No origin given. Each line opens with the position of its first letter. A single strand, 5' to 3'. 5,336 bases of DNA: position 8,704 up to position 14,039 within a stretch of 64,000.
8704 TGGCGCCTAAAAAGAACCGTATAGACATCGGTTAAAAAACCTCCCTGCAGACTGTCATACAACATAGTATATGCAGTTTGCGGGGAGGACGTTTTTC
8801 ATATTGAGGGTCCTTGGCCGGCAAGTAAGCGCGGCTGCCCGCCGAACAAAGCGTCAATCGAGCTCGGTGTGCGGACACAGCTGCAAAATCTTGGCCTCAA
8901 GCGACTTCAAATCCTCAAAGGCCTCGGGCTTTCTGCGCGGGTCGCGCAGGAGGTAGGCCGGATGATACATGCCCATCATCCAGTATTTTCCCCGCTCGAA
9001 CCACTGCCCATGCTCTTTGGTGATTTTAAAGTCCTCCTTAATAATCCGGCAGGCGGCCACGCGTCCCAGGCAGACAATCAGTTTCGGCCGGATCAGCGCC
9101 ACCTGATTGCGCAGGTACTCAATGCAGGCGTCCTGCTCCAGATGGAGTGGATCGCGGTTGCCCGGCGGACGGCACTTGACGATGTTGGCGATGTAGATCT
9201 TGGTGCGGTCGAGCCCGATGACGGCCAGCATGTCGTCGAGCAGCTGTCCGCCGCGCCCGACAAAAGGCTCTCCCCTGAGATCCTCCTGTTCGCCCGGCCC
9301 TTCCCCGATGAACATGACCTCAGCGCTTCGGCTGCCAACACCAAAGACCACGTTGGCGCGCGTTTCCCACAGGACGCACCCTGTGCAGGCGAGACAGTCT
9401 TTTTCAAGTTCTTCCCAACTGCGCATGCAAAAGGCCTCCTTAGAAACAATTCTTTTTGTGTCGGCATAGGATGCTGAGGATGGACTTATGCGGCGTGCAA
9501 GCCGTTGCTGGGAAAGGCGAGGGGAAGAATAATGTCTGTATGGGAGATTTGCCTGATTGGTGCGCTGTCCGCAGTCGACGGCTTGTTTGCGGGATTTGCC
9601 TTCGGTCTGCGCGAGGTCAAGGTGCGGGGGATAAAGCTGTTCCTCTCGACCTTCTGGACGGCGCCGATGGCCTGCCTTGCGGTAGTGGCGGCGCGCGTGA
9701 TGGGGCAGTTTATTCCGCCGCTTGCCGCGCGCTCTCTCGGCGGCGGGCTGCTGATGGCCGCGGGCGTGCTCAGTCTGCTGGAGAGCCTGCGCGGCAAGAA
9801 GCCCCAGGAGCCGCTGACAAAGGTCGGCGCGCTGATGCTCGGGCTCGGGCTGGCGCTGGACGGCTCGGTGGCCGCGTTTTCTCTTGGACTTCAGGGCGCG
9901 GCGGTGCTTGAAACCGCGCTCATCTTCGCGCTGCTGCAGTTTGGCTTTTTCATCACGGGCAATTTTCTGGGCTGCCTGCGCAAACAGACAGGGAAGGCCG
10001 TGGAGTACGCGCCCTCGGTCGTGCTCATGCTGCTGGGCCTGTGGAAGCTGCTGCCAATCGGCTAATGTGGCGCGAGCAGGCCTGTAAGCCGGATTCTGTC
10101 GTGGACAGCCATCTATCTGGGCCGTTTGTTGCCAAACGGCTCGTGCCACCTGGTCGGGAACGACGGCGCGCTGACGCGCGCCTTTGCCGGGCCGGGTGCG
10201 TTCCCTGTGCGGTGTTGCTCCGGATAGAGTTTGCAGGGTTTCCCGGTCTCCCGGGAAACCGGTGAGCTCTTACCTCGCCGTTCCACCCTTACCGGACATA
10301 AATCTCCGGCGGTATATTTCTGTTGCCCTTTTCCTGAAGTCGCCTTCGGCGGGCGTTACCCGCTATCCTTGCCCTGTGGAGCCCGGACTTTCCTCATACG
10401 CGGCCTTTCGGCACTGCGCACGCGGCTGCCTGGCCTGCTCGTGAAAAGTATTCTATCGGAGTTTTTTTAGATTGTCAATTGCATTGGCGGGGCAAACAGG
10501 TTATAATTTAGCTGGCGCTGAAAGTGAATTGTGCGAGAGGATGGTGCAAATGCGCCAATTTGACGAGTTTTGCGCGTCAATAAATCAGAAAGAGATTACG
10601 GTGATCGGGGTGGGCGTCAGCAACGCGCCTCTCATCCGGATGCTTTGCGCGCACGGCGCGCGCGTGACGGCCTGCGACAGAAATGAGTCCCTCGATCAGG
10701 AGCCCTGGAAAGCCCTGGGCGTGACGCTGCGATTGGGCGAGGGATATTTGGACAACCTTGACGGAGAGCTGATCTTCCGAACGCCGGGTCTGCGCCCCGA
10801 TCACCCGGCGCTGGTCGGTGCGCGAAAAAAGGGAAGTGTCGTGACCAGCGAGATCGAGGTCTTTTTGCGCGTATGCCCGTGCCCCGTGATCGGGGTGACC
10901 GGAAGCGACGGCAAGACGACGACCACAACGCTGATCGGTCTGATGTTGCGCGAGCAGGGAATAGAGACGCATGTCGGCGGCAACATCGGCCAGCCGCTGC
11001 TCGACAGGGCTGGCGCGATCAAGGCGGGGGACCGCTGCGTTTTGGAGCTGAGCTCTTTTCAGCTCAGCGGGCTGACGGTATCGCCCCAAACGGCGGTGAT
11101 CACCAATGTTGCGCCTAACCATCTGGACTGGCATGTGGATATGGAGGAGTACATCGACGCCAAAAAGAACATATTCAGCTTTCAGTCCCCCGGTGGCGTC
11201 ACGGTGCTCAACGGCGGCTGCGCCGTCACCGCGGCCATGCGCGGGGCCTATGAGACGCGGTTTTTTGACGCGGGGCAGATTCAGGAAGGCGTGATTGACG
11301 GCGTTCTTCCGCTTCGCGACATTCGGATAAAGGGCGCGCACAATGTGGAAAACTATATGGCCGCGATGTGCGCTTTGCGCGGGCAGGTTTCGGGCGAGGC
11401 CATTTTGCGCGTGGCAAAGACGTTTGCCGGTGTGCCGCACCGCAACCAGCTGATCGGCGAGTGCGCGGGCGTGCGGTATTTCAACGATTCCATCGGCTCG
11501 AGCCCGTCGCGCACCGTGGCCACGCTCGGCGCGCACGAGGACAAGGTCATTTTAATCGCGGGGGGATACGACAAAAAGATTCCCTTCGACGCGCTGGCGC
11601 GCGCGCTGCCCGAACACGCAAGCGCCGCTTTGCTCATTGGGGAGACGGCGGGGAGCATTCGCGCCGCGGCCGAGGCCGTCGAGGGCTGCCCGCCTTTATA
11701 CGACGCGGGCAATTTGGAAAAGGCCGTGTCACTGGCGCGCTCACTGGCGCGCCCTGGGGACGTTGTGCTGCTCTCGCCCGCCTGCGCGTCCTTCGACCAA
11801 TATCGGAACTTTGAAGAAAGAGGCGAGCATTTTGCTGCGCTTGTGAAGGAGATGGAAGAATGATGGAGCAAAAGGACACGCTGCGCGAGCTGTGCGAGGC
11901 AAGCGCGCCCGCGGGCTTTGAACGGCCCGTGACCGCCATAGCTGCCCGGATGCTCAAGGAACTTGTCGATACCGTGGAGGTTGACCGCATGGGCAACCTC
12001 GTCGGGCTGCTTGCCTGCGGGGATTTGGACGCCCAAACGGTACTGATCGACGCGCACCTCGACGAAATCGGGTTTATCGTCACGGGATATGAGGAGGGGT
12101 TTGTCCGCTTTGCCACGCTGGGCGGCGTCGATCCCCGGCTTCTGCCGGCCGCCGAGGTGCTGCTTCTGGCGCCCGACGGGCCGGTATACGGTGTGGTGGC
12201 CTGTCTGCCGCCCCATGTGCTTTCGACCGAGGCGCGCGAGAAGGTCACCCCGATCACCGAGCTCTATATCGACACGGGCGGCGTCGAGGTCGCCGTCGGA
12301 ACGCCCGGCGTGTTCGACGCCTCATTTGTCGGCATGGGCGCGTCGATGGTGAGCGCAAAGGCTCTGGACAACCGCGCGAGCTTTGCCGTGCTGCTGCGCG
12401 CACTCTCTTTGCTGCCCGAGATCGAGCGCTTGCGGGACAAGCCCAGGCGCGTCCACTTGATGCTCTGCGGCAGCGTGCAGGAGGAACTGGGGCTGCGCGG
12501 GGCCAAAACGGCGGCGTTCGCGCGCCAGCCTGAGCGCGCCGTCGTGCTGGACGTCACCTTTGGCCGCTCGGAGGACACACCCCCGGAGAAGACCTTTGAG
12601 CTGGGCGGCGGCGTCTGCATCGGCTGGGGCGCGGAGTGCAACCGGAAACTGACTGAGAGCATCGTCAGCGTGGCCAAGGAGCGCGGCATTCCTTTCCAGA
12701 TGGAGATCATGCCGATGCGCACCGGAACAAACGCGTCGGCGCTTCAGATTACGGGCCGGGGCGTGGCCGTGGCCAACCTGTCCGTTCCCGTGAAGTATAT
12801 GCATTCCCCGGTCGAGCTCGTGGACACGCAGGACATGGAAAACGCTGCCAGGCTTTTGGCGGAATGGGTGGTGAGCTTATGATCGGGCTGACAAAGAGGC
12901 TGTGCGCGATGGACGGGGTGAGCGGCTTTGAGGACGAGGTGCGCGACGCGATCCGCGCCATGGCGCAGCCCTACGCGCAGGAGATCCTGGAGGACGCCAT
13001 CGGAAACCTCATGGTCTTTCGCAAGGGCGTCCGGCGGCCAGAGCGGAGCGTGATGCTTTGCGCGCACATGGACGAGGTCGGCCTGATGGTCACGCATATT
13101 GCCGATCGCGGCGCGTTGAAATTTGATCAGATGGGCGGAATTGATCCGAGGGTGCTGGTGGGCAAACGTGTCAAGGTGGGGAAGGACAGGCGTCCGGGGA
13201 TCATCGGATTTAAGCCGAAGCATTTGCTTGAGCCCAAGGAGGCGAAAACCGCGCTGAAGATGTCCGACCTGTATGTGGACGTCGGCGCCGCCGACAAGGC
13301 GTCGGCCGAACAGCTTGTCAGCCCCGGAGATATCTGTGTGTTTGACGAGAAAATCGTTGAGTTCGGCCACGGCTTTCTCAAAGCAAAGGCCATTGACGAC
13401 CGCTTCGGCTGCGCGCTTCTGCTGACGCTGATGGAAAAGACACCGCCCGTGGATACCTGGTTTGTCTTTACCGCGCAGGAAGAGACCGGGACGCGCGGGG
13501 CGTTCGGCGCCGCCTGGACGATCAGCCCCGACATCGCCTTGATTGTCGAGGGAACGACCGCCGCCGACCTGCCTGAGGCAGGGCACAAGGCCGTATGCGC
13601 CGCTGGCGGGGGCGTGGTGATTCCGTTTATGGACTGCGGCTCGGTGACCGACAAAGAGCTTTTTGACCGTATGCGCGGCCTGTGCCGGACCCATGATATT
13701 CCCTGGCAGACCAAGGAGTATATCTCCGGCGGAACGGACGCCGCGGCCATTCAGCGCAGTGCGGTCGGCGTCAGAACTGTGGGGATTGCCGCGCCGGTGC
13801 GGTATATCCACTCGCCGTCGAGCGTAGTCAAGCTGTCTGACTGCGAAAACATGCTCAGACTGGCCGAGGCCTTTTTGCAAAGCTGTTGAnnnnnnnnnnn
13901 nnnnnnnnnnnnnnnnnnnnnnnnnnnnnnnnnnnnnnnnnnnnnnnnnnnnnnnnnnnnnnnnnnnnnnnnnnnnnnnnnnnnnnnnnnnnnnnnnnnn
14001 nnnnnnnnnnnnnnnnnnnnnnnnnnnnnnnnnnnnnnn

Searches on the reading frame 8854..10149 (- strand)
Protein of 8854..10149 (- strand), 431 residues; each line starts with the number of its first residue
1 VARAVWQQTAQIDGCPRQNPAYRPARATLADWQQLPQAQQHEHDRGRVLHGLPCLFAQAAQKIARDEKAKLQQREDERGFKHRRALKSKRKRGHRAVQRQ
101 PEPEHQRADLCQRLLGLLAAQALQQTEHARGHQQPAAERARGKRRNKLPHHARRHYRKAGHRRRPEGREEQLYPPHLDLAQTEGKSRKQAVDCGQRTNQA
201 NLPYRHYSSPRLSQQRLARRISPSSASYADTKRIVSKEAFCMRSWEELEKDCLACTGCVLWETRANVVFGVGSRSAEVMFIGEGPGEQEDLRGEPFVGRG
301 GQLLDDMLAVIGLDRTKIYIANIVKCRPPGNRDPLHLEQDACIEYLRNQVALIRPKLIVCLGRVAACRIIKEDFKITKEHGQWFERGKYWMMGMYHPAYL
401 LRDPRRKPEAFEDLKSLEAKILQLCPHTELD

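Call 25: search_protein_families(library=pfam, proteins=[window:8854-10149:-], max_evalue=0.000001)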
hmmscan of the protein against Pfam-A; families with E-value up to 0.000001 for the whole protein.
window:8854-10149:- (431 aa): 1 family
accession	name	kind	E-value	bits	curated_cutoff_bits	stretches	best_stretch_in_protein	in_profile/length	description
PF03167.25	UDG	-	1.6e-33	116.2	24.3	1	269-414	1-140/141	Uracil DNA glycosylase superfamily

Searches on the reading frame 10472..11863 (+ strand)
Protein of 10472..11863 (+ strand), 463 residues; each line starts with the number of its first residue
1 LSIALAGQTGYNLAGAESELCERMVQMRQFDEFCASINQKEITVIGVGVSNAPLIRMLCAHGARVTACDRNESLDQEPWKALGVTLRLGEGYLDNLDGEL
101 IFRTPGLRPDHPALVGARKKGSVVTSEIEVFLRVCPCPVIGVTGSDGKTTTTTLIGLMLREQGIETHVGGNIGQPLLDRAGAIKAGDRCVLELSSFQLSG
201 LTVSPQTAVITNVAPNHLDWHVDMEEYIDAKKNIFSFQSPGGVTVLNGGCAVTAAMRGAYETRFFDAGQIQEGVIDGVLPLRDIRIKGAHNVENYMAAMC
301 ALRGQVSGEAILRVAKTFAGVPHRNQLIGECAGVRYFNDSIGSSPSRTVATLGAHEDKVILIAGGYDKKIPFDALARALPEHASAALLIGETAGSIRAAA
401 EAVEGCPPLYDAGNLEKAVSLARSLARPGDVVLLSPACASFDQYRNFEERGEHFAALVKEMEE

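Call 25: search_protein_families(library=pfam, proteins=[window:10472-11863:+], max_evalue=0.000001)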
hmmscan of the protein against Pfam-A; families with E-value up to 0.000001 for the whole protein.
window:10472-11863:+ (463 aa): 2 families
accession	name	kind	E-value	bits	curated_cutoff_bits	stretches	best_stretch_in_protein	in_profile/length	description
PF08245.18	Mur_ligase_M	-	6.9e-26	91.9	24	1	142-301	1-199/200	Mur ligase middle domain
PF02875.26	Mur_ligase_C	-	5.9e-12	47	28.4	1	323-438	1-127/127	Mur ligase, glutamate ligase domain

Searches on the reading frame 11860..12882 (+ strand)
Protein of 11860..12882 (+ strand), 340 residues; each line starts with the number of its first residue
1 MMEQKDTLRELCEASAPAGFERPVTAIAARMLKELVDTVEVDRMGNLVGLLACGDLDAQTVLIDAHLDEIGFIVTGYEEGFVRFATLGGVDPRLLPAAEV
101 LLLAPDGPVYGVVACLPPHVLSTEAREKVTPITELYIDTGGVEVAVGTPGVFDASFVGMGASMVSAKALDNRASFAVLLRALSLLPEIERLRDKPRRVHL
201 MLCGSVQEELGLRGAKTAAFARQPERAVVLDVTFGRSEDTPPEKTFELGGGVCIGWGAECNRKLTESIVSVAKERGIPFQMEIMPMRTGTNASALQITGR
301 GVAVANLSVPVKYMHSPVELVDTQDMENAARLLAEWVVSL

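Call 25: search_protein_families(library=pfam, proteins=[window:11860-12882:+], max_evalue=0.000001)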
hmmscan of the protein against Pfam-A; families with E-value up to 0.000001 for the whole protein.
window:11860-12882:+ (340 aa): 1 family
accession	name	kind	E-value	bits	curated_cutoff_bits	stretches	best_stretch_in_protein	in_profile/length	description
PF05343.19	Peptidase_M42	-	8e-66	222.5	23.2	1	54-332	9-292/292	M42 glutamyl aminopeptidase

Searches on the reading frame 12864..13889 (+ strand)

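Call 65: search_protein_families(library=pfam, proteins=[window:12864-13889:+], max_evalue=0.001)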
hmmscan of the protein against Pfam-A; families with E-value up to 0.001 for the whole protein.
window:12864-13889:+ (341 aa): 3 families
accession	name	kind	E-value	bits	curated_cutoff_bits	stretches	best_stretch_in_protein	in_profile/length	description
PF05343.19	Peptidase_M42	-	5.9e-83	278.7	23.2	1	47-333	1-292/292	M42 glutamyl aminopeptidase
PF02127.20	Peptidase_M18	-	2.5e-05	23.8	24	1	248-337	338-431/432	Aminopeptidase I zinc metalloprotease (M18)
PF01546.33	Peptidase_M20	-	5.3e-05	23.7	24.6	1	190-339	51-205/206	Peptidase family M20/M25/M40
